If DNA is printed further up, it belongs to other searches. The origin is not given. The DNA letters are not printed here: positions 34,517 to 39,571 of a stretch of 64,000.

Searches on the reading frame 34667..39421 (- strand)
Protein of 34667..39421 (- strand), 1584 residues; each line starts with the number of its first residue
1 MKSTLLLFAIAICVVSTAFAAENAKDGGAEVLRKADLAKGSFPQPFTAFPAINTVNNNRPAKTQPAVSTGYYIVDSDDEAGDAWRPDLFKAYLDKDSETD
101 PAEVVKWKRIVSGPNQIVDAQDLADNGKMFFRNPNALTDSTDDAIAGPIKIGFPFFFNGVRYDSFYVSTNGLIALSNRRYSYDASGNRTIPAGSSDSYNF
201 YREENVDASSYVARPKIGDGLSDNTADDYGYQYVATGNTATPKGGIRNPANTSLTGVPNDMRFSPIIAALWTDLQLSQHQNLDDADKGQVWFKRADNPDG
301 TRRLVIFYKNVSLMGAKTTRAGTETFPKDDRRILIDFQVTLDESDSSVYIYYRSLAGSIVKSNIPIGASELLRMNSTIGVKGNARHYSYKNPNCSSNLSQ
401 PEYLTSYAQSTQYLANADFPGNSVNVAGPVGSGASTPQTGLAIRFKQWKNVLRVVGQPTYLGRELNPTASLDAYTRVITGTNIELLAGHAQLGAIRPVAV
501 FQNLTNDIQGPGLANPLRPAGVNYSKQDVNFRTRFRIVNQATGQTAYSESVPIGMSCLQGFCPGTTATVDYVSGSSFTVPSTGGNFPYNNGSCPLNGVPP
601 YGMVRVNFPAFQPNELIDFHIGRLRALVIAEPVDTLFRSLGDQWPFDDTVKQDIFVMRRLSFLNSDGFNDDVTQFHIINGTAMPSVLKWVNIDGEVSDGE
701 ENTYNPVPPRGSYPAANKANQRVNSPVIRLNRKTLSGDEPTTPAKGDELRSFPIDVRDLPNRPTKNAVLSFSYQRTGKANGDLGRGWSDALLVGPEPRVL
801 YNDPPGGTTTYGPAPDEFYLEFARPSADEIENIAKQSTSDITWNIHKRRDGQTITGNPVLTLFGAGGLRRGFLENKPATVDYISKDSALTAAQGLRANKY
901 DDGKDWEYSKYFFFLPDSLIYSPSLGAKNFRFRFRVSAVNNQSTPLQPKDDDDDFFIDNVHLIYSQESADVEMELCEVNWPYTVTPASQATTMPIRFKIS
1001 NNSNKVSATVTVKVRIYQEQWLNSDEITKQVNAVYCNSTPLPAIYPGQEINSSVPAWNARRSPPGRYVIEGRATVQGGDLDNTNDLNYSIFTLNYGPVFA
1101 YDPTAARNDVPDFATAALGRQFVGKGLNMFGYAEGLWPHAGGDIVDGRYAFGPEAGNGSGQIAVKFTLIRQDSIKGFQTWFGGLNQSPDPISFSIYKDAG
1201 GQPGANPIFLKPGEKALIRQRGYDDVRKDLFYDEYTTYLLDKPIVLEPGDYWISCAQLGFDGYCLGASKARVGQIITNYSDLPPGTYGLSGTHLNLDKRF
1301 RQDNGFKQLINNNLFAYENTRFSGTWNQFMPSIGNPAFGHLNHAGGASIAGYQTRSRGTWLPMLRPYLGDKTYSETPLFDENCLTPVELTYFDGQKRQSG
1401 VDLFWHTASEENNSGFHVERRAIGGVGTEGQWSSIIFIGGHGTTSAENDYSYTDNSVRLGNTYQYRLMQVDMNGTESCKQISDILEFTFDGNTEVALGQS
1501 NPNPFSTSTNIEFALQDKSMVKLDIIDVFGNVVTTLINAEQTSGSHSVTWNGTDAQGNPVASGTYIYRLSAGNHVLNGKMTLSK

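Call 31: search_protein_families(library=pfam, proteins=[window:34667-39421:-], max_evalue=0.0001)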
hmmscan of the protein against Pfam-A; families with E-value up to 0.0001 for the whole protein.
window:34667-39421:- (1584 aa): 1 family
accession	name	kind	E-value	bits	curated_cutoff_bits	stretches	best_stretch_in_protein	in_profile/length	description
PF13860.13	FlgD_ig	-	2.7e-12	46.9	27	1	1508-1572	11-76/79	FlgD Ig-like domain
